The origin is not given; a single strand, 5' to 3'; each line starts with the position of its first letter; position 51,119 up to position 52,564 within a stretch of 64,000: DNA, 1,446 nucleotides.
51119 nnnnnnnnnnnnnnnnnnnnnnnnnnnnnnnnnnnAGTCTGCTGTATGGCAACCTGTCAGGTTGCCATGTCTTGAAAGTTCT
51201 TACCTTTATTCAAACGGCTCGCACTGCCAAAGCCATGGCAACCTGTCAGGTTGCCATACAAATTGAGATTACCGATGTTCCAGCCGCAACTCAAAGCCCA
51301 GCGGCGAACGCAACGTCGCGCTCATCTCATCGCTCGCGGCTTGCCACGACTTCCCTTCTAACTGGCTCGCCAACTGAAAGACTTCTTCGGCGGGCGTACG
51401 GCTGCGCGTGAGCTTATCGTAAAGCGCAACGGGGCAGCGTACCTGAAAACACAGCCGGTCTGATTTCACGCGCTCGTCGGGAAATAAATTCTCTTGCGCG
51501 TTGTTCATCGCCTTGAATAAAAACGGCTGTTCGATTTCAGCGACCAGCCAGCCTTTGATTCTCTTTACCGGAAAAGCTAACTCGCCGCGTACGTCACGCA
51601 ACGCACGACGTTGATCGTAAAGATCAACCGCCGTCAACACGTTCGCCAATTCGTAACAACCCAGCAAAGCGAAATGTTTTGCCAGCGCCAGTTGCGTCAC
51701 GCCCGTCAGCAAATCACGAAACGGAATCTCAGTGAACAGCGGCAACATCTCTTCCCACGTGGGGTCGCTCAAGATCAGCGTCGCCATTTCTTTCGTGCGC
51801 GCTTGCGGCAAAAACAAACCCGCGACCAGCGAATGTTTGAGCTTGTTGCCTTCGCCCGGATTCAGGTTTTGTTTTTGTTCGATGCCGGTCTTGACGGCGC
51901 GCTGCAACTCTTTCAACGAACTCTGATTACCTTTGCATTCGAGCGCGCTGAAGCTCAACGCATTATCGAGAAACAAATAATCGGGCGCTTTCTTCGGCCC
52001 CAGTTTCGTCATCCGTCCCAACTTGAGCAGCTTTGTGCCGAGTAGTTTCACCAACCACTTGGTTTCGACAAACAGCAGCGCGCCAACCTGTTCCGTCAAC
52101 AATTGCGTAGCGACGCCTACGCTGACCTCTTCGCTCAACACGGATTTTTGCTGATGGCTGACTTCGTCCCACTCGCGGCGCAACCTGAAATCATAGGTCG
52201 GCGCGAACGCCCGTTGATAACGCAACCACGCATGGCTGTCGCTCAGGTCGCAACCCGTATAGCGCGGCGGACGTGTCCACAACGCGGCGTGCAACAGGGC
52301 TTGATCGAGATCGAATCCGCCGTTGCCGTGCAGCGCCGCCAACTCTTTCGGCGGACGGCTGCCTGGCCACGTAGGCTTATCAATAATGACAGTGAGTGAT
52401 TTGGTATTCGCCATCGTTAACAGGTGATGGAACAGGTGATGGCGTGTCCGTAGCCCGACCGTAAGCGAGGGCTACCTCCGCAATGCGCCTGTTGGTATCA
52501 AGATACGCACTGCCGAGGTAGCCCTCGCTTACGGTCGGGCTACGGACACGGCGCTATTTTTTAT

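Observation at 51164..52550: Orphan PD-(D/E)xK-motif protein bracketed by both repeat families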

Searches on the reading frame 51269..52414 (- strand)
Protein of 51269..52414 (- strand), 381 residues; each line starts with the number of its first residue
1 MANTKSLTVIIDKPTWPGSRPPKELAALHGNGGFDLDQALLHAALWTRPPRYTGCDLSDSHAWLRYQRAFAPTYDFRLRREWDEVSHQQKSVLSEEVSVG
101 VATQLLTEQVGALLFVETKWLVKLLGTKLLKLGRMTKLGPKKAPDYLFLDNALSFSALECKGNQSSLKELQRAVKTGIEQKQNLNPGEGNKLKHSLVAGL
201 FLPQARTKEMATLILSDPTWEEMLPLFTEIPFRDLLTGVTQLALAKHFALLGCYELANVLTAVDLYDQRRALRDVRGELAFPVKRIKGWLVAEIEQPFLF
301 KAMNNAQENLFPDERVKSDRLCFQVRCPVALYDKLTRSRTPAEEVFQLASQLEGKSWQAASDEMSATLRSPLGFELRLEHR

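Call 3: search_protein_families(library=pfam, proteins=[window:51269-52414:-], max_evalue=10)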
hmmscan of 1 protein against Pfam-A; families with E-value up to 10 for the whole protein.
window:51269-52414:- (381 aa): 0 families

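Call 4: search_protein_families(library=padloc, proteins=[window:51269-52414:-], max_evalue=10)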
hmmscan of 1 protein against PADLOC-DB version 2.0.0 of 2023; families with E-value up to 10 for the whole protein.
window:51269-52414:- (381 aa): 0 families

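Call 5: search_protein_families(library=ncbifam, proteins=[window:51269-52414:-], max_evalue=10)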
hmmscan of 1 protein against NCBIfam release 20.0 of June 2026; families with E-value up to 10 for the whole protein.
window:51269-52414:- (381 aa): 1 family
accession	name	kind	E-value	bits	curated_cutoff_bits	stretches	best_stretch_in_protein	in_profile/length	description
NF004163.0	PRK05627.1-6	equivalog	0.032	13.4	315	1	109-180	101-171/313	bifunctional riboflavin kinase/FAD synthetase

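Call 6: search_solved_structures(query=window:51269-52414:-, max_evalue=10)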
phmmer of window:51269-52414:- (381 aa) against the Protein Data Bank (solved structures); distinct sequences matched with E-value up to 10: 0.

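Call 7: find_homologous_proteins(query=window:51269-52414:-, max_evalue=0.001)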
Query window:51269-52414:- (381 aa): 30 proteins with E <= 0.001 among 8000 candidates.
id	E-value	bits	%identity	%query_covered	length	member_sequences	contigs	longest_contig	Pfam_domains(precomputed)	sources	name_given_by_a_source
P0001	8.0e-237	803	92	100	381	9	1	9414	-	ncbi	-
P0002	6.0e-217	738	84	100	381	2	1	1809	-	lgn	-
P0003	4.5e-214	729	83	100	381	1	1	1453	-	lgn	-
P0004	6.9e-180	616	72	100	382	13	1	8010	-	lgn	-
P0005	1.2e-174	599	72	100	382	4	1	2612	-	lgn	-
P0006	2.0e-173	595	72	100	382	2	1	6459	-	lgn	-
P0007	2.4e-170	585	70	100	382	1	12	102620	-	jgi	jgi:hypothetical protein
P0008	1.0e-169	583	70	100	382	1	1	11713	-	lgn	-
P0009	1.7e-168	579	69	100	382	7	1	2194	-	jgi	jgi:hypothetical protein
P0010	3.8e-154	531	69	93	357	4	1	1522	-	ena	-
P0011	2.7e-86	308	42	94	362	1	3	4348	-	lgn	-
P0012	3.4e-83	298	40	99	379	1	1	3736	-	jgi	jgi:hypothetical protein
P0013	4.0e-79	284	40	99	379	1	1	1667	-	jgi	jgi:hypothetical protein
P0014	9.3e-76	273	40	99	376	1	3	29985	-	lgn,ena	-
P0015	2.1e-72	262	36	100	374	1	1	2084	-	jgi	jgi:hypothetical protein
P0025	6.8e-48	182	33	99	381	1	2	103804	-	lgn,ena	-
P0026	7.2e-48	182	35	91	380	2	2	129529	-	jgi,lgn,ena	-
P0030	1.6e-23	102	29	92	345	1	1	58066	-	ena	-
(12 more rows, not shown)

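Call 11: find_encoding_contigs(protein=P0001, flank=10000, max_places=4)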
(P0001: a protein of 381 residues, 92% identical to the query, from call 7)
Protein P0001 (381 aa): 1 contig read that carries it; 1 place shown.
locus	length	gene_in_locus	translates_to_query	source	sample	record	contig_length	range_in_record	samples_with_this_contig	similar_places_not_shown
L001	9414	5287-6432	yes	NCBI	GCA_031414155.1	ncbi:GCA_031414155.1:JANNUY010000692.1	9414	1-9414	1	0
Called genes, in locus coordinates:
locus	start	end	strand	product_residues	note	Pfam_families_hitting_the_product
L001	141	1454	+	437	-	PF01261:AP_endonuc_2 (weak), PF27526:XylA2_C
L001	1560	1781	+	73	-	-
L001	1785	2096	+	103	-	PF02452:PemK_toxin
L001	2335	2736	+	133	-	PF00903:Glyoxalase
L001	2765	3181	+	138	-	PF01042:Ribonuc_L-PSP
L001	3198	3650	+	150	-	PF08327:AHSA1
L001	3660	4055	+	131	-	PF12680:SnoaL_2 (weak)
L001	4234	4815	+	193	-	PF14117:DUF4287, PF18899:DUF5655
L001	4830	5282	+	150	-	PF02311:AraC_binding (weak), PF07883:Cupin_2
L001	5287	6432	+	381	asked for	-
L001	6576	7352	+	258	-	PF05690:ThiG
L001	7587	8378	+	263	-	PF00226:DnaJ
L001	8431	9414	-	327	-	?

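Call 12: find_encoding_contigs(protein=P0007, flank=10000, max_places=4)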
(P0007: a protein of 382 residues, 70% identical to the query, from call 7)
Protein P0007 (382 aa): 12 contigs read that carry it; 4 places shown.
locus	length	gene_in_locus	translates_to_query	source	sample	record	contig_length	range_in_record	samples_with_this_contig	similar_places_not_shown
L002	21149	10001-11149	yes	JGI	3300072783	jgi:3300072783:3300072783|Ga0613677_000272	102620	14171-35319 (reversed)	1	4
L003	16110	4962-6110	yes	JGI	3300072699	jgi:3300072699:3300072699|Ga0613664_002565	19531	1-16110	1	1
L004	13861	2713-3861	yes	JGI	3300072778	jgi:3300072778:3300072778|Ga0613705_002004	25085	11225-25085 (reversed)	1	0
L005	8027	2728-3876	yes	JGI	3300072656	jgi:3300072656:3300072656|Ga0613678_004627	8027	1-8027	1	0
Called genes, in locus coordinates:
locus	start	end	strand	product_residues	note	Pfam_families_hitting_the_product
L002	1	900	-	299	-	PF13240:Zn_Ribbon_1 (weak)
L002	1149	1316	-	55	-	-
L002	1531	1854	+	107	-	PF00936:BMC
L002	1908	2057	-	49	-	-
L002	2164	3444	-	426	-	PF00890:FAD_binding_2 (faint), PF01134:GIDA (faint), PF01266:DAO (faint), PF01946:Thi4 (faint), PF03486:HI0933_like (weak), PF07992:Pyr_redox_2, PF12831:FAD_oxidored, PF13450:NAD_binding_8 (weak)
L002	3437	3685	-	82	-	PF13510:Fer2_4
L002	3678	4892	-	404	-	PF01946:Thi4 (weak), PF00890:FAD_binding_2 (weak), PF01266:DAO, PF07992:Pyr_redox_2 (faint), PF12831:FAD_oxidored, PF13450:NAD_binding_8 (faint)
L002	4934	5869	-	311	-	PF05544:Pro_racemase, PF02567:PhzC-PhzF (weak), PF01678:DAP_epimerase (faint)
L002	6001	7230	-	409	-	PF00155:Aminotran_1_2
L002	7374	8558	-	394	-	PF08240:ADH_N, PF16912:Glu_dehyd_C (faint), PF00107:ADH_zinc_N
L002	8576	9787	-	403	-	PF00291:PALP, PF13291:ACT_4 (faint), PF01842:ACT (weak)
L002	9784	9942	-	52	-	-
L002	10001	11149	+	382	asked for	-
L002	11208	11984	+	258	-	PF05690:ThiG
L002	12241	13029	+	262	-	PF00226:DnaJ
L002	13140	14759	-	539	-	PF11306:DUF3108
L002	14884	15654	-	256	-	PF00215:OMPdecase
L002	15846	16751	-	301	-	PF01551:Peptidase_M23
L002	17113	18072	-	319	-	PF01180:DHO_dh, PF01207:Dus (weak)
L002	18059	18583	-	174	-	PF00293:NUDIX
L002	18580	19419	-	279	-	PF10418:DHODB_Fe-S_bind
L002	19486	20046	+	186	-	PF07386:DUF1499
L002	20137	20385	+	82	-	PF06689:zf-C4_ClpX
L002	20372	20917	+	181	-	PF14681:UPRTase (weak), PF00156:Pribosyltran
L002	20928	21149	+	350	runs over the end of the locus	PF02729:OTCace_N, PF00185:OTCace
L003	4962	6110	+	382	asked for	-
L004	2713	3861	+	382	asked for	-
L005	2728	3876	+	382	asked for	-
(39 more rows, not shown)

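Call 13: find_encoding_contigs(protein=P0026, flank=8000, max_places=2)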
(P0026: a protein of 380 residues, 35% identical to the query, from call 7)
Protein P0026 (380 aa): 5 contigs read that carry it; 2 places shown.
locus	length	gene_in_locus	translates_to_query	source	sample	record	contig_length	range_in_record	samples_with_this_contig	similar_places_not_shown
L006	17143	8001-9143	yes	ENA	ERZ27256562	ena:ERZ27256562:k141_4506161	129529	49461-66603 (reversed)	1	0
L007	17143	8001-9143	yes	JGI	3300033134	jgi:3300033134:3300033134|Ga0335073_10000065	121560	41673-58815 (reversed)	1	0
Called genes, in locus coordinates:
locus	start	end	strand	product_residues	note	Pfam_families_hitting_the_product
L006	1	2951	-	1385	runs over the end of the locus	PF13086:AAA_11, PF13245:AAA_19, PF13604:AAA_30, PF13086:AAA_11 (weak), PF13087:AAA_12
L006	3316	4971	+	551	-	PF02463:SMC_N (faint), PF13175:AAA_15 (faint), PF13304:AAA_21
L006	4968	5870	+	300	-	-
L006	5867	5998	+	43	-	-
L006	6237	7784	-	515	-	PF11074:DUF2779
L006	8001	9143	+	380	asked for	-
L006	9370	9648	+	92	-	-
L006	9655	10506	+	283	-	PF00589:Phage_integrase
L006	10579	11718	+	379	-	PF14659:Phage_int_SAM_3, PF00589:Phage_integrase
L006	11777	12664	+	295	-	-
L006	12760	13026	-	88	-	PF12844:HTH_19 (weak), PF13560:HTH_31, PF01381:HTH_3, PF13443:HTH_26 (weak)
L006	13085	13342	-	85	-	PF13560:HTH_31, PF01381:HTH_3, PF12844:HTH_19, PF13443:HTH_26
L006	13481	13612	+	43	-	-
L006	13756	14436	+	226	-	PF07638:Sigma70_ECF, PF04542:Sigma70_r2, PF08281:Sigma70_r4_2, PF04545:Sigma70_r4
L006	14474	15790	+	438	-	PF13490:zf-HC2 (weak), PF06785:UPF0242 (faint), PF10099:RskA_C (weak)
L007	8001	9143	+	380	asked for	-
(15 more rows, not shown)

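Call 14: find_encoding_contigs(protein=P0025, flank=8000, max_places=2)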
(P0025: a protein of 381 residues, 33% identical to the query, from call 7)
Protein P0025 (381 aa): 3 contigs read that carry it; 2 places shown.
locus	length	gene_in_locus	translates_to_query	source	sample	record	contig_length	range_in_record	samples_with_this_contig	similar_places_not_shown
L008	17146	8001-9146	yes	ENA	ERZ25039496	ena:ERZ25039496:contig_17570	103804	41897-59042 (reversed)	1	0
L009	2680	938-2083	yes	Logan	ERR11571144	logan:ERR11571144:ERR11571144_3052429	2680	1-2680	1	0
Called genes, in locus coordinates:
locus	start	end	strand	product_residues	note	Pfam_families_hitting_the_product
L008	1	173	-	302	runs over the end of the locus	PF13276:HTH_21, PF00665:rve, PF13683:rve_3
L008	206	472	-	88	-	PF01527:HTH_Tnp_1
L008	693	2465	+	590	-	PF04851:ResIII (weak), PF00176:SNF2-rel_dom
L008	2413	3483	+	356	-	PF13020:NOV_C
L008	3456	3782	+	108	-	-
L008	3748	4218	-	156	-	-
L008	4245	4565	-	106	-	-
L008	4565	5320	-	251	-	PF01695:IstB_IS21, PF00308:Bac_DnaA (weak)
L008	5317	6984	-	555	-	PF00665:rve (weak), PF22483:Mu-transpos_C_2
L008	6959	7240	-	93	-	-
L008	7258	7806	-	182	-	-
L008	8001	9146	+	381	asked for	-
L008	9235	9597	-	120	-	-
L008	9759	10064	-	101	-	-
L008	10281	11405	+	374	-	PF12704:MacB_PCD, PF02687:FtsX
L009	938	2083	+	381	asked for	-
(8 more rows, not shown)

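Call 15: find_encoding_contigs(protein=P0014, flank=8000, max_places=2)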
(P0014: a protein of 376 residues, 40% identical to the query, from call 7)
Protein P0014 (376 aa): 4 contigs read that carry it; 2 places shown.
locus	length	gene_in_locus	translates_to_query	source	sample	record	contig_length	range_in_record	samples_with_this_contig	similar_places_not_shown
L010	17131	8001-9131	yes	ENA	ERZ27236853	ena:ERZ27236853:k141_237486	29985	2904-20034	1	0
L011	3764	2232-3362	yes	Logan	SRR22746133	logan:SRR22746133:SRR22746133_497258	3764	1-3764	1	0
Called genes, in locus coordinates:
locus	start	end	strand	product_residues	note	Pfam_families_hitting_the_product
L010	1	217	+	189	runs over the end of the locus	PF07486:Hydrolase_2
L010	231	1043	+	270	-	-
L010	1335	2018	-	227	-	-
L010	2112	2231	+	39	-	-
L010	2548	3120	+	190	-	PF20355:DUF6650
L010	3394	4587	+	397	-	PF04471:Mrr_cat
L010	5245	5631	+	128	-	PF17761:DUF1016_N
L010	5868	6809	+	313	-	-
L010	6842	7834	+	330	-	PF01656:CbiA, PF10609:ParA (weak), PF13614:AAA_31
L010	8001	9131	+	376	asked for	-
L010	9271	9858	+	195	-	PF00239:Resolvase, PF02796:HTH_7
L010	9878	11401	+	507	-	PF12161:HsdM_N, PF02384:N6_Mtase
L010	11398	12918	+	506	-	PF12161:HsdM_N, PF02384:N6_Mtase, PF07669:Eco57I (weak)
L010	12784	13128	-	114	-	-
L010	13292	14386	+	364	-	PF01381:HTH_3, PF13443:HTH_26 (faint), PF06114:Peptidase_M78 (weak)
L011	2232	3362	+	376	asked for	-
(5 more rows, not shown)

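Call 16: find_encoding_contigs(protein=P0030, flank=8000, max_places=2)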
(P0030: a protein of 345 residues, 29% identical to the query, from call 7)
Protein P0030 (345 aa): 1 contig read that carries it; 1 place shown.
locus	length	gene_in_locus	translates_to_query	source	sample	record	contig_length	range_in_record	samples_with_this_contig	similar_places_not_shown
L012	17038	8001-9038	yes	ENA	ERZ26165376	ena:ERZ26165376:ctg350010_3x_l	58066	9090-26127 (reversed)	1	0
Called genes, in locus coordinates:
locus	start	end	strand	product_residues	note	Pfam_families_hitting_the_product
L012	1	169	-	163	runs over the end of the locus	-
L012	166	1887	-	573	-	PF00589:Phage_integrase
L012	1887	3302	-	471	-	PF00589:Phage_integrase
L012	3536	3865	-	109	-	PF01381:HTH_3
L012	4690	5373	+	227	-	-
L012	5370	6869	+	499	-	PF13384:HTH_23 (faint), PF00665:rve (weak), PF22483:Mu-transpos_C_2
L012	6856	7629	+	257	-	PF01695:IstB_IS21, PF13401:AAA_22 (faint), PF00004:AAA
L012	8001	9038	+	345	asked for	-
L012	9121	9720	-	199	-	-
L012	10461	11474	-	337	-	-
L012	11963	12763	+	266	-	-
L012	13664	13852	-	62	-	-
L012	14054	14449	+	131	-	PF01381:HTH_3 (weak)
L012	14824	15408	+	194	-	-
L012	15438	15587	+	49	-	-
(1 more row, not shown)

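Call 19: predict_structure(alignment_id=A1)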
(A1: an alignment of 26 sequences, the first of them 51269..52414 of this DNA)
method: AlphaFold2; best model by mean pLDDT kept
length: 381 residues; sequences in the alignment: 26
mean_pLDDT: 83.9   pTM: 0.87
mean pLDDT of the five models: 83.9, 82.1, 81.8, 81.3, 80.1
residues with pLDDT >= 90: 178; 70-90: 137; 50-70: 44; < 50: 22
segments of 3 or more residues with pLDDT < 50: 56-58, 134-140, 183-189, 221-223
pLDDT, mean of each block of 10 residues (from residue 1): 90 84 87 93 89 60 83 89 85 90 94 92 70 48 81 89 87 79 47 78 88 81 55 92 95 91 90 79 89 87 65 84 95 94 96 97 96 96 91
secondary structure, 60 per line:
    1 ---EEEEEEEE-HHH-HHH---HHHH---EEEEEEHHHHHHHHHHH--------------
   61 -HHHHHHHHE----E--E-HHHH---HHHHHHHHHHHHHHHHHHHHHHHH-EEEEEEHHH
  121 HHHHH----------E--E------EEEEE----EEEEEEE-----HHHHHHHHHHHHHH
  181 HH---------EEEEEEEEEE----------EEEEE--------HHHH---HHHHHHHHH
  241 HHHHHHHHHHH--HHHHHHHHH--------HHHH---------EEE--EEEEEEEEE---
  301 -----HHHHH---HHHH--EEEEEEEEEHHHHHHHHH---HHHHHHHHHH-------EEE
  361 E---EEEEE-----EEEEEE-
elements in order: E4-11 H23-26 E30-35 H36-46 H62-69 H80-83 H87-110 E112-117 H118-125 E146-150 E155-161 H167-182 E192-201 E212-216 H225-228 H232-251 H254-262 H271-274 E284-286 E289-297 H306-310 H314-317 E320-328 H329-337 H341-350 E358-361 E365-369 E375-380

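Call 21: search_protein_representatives(protein=window:51269-52414:-)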
Query: 381 residues. Proteins with E-value up to 0.001 (for the whole library): 379; up to 1e-10: 283; up to 1e-30: 111. The best 150 are listed.
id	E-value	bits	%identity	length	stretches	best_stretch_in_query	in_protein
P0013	1.3e-79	284.4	41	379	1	1-379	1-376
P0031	4.2e-73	263.0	40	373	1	5-379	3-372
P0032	7.9e-67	242.4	39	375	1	6-378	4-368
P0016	1.2e-64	235.2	37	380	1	2-378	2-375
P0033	2.2e-63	231.0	37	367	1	2-375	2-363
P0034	6.3e-63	229.5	37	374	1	4-378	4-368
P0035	4.1e-60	220.3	39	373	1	5-379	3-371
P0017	5.3e-58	213.3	35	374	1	6-380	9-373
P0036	1.5e-57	211.8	38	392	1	9-380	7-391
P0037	5.0e-57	210.1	38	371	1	5-381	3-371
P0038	8.9e-57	209.3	36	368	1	5-379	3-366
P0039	1.0e-56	209.0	41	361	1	7-260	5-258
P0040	2.0e-56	208.1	39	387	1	7-379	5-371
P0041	7.0e-56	206.3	35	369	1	5-378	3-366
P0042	2.2e-55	204.7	36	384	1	2-379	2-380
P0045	1.5e-54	201.9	40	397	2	10-265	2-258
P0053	1.5e-51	192.1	40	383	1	3-268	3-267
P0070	2.1e-46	175.2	42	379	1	2-261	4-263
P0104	3.5e-37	144.8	33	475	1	7-334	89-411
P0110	1.2e-36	143.1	35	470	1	11-254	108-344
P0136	4.3e-31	124.8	36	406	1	3-230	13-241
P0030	5.2e-24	101.5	32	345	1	26-261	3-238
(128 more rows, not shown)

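Call 24: fold_search(model_id=the predicted structure, library=pdb)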
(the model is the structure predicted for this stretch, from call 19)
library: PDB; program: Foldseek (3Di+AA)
matches with E <= 10: 408; with E <= 0.001: 0
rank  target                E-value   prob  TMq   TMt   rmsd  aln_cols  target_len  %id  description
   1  6ppr_A                1.0e-02  0.54  0.21  0.11  14.2       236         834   14  Cryo-EM structure of AdnA(D934A)-AdnB(D1014A) in complex with AMPPNP and DNA (released 2019-11-20)
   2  9np6_A                5.2e-02  0.30  0.21  0.11  14.4       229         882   13  Cryo-EM structure of AdnA(D934A)-AdnB(D1014A) in complex with AMPPNP and blunt end DNA (released 2025-03-19)
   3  1q67_B                9.5e-02  0.12  0.08  0.16  16.9       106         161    8  Crystal structure of Dcp1p (released 2004-03-02)
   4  9dd0_D                3.6e-01  0.07  0.08  0.20  14.9       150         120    7  Designed allosteric facilitated dissociation switch AS1 in complex state TH with methylated lysines, crystal #2 (released 2025-08-20)
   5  7esy_B                3.6e-01  0.05  0.18  0.11  22.7       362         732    8  Crystal structure of the complex formed by Wolbachia cytoplasmic incompatibility factors CidA and CidBND1-ND2 from wPi (released 2021-11-10)
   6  1gc5                  3.6e-01  0.02  0.09  0.07  23.0       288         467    9  CRYSTAL STRUCTURE OF A NOVEL ADP-DEPENDENT GLUCOKINASE FROM THERMOCOCCUS LITORALIS (released 2001-07-25)
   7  6ezd_C                3.8e-01  0.06  0.10  0.13  15.2       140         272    8  Pyrrolysyl-tRNA synthetase from Canditatus Methanomethylophilus alvus (MmaPylRS) (released 2018-12-12)
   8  3h4r                  4.5e-01  0.09  0.18  0.28  15.5       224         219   11  Crystal structure of E. coli RecE exonuclease (released 2009-05-26)
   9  6jp2_C                4.5e-01  0.06  0.11  0.14  15.0       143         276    8  Crystal structure of pyrrolysyl-tRNA synthetase from Methanomethylophilus alvus (released 2019-05-22)
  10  5fve                  4.5e-01  0.05  0.07  0.07  16.9       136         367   11  Crystal Structure of Helicobacter pylori beta clamp in complex with 3, 4-Difluorobenzamide (released 2017-02-22)
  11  6ezd_A                4.5e-01  0.03  0.09  0.11  16.2       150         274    7  Pyrrolysyl-tRNA synthetase from Canditatus Methanomethylophilus alvus (MmaPylRS) (released 2018-12-12)
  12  9jwr_B                4.8e-01  0.05  0.07  0.12  17.2       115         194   12  Crystal structure of Oryza sativa fibrillin 5 (released 2025-12-17)
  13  6man_A                4.8e-01  0.05  0.07  0.07  13.5       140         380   11  Crystal structure of a DnaN sliding clamp DNA polymerase III subunit beta from Rickettsia bellii RML369-C (released 2018-09-05)
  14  6dlk_A                5.1e-01  0.04  0.07  0.07  13.9       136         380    9  Crystal structure of DNA polymerase III subunit beta from Rickettsia rickettsii (released 2018-10-03)
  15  7uy4_A                5.1e-01  0.02  0.10  0.13  21.4       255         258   12  Aminoglycoside-modifying enzyme ANT-3,9 in complex with spectinomycin and AMP-PNP (released 2023-05-10)
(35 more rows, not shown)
